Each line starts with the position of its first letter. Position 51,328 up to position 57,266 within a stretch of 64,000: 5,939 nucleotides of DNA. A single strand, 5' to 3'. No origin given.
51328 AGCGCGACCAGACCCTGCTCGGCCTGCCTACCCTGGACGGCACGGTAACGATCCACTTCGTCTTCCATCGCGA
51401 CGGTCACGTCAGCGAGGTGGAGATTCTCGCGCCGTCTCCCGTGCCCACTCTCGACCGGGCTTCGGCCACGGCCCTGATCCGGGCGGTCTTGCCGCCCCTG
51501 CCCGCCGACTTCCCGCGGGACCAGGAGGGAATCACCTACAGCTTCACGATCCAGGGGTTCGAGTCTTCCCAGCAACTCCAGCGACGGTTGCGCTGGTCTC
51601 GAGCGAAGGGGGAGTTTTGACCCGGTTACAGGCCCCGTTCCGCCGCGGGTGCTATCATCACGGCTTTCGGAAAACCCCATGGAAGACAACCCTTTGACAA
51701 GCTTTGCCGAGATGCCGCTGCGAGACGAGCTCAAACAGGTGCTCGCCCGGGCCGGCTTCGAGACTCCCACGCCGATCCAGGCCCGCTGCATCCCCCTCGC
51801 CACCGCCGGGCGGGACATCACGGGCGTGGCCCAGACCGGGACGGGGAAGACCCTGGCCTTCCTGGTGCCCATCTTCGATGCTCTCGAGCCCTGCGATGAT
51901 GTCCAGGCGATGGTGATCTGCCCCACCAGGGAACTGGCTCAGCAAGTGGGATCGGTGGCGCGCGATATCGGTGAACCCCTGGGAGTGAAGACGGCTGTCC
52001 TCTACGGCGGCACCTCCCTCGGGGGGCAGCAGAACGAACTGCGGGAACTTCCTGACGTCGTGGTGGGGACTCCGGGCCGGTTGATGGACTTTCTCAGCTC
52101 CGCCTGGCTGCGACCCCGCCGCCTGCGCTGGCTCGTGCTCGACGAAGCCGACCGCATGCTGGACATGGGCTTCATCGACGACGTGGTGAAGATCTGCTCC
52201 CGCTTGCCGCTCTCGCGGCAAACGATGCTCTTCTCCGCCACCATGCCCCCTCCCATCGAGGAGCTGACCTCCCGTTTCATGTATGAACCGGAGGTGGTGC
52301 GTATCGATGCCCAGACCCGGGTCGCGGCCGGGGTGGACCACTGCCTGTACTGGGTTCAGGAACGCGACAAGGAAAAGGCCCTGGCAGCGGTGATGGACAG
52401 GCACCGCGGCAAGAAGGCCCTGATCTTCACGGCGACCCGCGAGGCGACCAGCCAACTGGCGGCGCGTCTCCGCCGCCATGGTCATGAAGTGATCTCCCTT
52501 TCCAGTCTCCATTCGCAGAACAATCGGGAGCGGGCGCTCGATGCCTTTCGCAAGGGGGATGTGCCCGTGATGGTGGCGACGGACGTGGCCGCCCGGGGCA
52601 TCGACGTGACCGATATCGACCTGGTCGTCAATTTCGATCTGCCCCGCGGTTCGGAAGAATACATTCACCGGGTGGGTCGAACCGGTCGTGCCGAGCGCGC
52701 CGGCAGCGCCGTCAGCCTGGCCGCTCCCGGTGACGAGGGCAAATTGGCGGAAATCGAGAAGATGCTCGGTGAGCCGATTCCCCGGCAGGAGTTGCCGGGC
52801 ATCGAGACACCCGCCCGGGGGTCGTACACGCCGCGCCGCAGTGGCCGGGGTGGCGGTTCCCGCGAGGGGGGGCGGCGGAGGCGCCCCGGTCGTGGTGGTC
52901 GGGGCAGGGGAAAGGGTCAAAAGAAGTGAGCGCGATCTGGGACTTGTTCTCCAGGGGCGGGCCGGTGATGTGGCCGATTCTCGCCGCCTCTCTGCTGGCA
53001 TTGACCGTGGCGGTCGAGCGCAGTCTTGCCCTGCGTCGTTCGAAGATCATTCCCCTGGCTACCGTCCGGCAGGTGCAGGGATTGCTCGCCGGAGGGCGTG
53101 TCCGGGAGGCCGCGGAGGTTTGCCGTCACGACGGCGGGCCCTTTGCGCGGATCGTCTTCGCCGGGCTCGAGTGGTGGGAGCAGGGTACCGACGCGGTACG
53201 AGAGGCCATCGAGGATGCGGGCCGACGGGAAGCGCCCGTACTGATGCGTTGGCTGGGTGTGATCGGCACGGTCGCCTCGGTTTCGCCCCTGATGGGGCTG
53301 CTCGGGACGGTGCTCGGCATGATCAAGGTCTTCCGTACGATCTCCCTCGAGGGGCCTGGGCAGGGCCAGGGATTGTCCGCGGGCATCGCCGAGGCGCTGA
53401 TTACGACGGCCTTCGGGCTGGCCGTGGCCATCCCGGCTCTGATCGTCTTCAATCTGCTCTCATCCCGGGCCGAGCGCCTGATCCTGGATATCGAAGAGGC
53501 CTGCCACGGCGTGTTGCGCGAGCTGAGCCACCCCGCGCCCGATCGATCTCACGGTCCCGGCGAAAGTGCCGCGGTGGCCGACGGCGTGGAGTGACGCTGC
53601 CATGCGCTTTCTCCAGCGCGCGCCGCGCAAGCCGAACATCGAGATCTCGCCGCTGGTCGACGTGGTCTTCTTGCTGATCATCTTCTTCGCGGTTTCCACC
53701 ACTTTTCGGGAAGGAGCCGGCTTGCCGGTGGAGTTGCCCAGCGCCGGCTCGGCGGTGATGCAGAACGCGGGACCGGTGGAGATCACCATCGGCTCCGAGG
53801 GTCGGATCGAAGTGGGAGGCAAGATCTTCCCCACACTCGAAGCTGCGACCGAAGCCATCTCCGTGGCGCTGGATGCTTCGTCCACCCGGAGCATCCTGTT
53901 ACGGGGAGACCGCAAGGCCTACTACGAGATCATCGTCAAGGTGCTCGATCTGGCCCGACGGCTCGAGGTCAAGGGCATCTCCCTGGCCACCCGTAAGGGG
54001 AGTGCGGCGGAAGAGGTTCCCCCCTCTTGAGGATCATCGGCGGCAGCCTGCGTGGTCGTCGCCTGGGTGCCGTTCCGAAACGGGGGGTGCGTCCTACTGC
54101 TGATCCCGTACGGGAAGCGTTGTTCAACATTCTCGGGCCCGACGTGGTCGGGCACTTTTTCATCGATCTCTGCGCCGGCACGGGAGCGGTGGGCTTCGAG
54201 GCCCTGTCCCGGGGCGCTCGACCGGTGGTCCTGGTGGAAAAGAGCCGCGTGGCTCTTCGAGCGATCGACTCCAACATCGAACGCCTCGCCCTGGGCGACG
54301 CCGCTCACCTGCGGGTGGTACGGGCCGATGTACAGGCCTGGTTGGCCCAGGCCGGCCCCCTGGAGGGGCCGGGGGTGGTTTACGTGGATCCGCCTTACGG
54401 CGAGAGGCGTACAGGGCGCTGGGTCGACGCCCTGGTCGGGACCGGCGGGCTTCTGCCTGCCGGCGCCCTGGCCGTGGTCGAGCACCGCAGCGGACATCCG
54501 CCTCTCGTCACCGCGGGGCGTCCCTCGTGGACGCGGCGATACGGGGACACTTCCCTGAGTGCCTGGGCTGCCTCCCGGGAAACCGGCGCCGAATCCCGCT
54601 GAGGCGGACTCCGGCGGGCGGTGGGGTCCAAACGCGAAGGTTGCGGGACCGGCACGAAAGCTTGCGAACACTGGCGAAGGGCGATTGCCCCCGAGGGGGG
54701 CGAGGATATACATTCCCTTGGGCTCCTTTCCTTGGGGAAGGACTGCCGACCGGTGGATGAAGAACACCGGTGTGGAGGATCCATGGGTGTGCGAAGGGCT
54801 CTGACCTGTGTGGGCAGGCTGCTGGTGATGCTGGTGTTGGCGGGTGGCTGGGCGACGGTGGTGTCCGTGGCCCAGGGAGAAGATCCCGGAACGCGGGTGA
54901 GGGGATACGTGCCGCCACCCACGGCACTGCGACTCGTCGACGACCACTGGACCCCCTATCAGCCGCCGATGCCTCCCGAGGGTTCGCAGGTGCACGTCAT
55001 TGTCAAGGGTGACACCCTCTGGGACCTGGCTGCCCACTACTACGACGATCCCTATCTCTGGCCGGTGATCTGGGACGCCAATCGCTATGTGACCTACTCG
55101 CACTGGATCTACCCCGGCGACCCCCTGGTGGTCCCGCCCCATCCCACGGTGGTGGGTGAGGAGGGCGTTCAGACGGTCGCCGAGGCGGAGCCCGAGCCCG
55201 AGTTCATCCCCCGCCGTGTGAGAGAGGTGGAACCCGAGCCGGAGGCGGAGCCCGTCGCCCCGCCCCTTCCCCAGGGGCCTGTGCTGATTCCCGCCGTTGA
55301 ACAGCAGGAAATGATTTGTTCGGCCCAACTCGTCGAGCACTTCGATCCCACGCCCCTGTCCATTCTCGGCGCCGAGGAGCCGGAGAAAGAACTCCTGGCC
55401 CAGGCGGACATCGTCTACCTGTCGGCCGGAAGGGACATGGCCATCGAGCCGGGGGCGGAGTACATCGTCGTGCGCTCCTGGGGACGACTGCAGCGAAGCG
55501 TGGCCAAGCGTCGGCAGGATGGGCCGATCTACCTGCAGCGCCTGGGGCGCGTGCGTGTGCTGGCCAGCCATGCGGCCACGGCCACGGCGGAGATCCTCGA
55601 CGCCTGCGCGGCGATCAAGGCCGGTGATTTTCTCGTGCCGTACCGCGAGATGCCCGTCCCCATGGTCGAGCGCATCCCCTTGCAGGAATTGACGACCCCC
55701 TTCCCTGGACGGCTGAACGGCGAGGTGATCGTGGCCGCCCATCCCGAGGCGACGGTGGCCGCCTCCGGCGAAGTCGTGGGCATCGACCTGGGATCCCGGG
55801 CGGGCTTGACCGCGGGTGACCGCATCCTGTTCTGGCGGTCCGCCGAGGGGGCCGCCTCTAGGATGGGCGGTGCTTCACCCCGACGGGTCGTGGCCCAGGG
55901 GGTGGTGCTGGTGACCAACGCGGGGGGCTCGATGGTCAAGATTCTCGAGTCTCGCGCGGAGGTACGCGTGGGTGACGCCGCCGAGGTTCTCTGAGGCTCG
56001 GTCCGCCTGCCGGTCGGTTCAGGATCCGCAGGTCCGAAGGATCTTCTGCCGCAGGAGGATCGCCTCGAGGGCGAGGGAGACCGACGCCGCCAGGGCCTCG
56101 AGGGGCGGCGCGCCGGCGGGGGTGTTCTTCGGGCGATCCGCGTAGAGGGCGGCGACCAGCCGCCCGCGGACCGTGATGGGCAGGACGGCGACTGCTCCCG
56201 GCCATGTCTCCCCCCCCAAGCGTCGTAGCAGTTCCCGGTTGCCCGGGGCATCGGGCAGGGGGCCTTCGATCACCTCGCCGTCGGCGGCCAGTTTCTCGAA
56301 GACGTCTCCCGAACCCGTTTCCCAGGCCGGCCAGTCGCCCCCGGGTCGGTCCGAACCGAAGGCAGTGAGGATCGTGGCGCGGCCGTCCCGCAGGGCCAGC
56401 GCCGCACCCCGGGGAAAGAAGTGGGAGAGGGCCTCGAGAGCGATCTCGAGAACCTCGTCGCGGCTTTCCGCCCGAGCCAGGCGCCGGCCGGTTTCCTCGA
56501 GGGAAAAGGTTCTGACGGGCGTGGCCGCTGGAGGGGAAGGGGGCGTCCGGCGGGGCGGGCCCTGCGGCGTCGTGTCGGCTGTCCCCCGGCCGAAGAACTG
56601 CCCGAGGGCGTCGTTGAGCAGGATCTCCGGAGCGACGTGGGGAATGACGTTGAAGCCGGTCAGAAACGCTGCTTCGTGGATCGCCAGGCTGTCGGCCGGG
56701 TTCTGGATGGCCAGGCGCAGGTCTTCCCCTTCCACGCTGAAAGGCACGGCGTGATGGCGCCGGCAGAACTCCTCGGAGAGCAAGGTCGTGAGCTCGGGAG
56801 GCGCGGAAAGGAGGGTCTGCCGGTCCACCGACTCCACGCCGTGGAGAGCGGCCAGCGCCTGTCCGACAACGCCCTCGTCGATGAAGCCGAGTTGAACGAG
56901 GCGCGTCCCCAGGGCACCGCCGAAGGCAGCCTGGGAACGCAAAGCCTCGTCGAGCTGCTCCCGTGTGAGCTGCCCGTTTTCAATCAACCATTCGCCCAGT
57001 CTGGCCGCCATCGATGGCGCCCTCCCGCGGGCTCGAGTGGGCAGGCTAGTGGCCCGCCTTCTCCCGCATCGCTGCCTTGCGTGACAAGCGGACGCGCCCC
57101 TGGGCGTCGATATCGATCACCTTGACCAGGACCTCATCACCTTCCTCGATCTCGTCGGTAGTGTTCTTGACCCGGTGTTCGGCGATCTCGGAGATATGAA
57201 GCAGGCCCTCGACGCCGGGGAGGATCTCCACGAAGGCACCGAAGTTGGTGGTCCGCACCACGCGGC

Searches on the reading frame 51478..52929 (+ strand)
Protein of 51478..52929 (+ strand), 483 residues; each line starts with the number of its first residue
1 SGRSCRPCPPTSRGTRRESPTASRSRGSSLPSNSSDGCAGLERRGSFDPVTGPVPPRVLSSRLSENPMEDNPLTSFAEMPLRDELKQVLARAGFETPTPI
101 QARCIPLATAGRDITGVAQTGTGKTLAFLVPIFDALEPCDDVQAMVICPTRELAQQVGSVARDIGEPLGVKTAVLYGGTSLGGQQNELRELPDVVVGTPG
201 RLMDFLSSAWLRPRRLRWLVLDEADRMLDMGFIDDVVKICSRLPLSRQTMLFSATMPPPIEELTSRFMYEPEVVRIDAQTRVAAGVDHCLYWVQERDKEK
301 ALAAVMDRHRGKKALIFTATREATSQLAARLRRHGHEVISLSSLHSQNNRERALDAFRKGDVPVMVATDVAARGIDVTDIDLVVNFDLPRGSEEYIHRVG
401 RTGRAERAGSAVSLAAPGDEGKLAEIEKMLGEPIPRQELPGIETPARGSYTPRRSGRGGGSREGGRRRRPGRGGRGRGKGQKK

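Call 75: search_protein_families(library=pfam, max_evalue=0.00001, proteins=[window:51478-52929:+])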
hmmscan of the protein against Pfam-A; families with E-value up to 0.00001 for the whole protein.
window:51478-52929:+ (483 aa): 2 families
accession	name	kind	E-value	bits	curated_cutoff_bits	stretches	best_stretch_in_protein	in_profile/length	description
PF00270.35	DEAD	-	3.2e-52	177.1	26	1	98-262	1-166/167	DEAD/DEAH box helicase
PF00271.37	Helicase_C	-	5.9e-31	107.4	23.5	1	298-405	2-109/110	Helicase conserved C-terminal domain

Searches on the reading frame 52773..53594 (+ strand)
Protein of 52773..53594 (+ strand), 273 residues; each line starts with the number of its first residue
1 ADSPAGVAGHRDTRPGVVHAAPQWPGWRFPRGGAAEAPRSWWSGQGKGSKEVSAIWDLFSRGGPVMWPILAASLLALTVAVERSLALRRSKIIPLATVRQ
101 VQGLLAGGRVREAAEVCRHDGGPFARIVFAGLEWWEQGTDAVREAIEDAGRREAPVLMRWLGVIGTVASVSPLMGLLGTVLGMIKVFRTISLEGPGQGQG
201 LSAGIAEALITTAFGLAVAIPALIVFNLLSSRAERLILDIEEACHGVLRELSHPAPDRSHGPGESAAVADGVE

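Call 75: search_protein_families(library=pfam, max_evalue=0.00001, proteins=[window:52773-53594:+])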
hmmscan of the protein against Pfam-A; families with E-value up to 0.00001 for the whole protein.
window:52773-53594:+ (273 aa): 1 family
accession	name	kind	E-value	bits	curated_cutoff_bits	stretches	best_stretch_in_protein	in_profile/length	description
PF01618.21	MotA_ExbB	-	8.1e-32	110.1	22.9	1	124-241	6-126/127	MotA/TolQ/ExbB proton channel family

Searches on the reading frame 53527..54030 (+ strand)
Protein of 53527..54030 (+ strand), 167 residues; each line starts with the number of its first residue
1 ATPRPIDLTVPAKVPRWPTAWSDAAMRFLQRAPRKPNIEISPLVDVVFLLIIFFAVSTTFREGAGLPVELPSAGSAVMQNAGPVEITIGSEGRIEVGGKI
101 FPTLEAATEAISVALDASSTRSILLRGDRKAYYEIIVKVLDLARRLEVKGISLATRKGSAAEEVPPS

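Call 75: search_protein_families(library=pfam, max_evalue=0.00001, proteins=[window:53527-54030:+])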
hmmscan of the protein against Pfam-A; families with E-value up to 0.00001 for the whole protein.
window:53527-54030:+ (167 aa): 1 family
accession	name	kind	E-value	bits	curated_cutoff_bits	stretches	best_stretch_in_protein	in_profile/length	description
PF02472.21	ExbD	-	6.4e-23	81.6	25.4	1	35-157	5-127/128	Biopolymer transport protein ExbD/TolR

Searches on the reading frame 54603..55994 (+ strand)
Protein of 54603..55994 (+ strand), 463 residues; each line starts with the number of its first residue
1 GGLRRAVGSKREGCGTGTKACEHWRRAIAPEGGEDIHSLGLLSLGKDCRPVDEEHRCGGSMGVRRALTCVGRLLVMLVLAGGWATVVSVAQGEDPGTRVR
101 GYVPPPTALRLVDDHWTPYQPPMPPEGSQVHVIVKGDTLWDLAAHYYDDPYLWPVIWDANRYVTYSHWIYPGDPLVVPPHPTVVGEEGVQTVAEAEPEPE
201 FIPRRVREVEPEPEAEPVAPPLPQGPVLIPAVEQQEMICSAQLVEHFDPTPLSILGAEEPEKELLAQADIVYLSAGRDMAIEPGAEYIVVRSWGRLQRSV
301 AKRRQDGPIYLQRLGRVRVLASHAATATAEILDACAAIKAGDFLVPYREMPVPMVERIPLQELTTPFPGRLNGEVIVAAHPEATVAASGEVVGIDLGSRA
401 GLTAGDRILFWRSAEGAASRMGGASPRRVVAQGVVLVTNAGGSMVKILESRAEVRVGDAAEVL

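Call 75: search_protein_families(library=pfam, max_evalue=0.00001, proteins=[window:54603-55994:+])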
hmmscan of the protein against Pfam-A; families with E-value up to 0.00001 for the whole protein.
window:54603-55994:+ (463 aa): 1 family
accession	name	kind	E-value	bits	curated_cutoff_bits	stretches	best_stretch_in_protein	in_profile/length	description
PF01476.26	LysM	-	2.8e-06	27.6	20.9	1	131-178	1-43/43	LysM domain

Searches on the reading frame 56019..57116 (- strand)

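Call 75: search_protein_families(library=pfam, max_evalue=0.00001, proteins=[window:56019-57116:-])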
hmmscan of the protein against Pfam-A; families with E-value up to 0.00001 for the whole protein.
window:56019-57116:- (365 aa): 1 family
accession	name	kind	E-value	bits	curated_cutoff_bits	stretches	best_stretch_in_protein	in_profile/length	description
PF05157.20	MshEN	-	9.3e-17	61.2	23.1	1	103-179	11-88/90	MshEN domain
